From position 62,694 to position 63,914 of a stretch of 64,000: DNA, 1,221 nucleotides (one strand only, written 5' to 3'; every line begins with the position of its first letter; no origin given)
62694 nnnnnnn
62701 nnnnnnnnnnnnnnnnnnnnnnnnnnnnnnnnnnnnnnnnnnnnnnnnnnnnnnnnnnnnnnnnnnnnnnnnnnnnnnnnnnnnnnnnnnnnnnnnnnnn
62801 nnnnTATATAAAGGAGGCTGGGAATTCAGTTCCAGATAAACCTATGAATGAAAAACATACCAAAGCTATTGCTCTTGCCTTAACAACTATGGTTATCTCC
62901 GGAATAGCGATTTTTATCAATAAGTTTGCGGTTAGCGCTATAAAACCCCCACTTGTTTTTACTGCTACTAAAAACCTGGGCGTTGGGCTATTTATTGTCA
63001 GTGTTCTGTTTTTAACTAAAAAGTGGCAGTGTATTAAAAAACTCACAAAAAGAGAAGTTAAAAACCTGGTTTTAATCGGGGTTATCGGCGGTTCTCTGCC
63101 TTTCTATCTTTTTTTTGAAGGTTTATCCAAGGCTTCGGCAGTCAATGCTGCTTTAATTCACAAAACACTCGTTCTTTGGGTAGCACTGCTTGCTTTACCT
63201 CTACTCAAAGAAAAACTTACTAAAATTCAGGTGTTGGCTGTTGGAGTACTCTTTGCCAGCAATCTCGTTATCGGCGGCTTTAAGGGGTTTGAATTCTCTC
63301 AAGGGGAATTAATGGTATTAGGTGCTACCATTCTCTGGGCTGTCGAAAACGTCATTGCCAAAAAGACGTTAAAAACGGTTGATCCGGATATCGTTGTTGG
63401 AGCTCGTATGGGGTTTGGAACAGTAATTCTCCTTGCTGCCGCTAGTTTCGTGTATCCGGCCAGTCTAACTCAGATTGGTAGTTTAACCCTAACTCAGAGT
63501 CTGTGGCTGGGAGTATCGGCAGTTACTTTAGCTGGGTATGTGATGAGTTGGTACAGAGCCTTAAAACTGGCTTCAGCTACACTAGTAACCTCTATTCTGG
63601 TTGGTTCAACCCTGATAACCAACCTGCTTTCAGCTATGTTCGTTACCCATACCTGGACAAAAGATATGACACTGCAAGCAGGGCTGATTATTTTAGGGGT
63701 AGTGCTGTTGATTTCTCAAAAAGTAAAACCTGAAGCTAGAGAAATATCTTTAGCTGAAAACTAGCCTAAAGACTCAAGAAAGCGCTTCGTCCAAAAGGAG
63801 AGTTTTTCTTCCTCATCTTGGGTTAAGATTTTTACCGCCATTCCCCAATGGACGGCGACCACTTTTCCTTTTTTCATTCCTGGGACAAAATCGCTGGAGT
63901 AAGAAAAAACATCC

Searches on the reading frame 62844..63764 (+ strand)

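Call 82: search_protein_families(library=pfam, proteins=[window:62844-63764:+])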
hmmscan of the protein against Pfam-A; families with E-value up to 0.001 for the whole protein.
window:62844-63764:+ (306 aa): 1 family
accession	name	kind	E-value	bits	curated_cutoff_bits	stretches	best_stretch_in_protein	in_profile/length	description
PF00892.27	EamA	-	7.4e-29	101.2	28.2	2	7-143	2-133/135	EamA-like transporter family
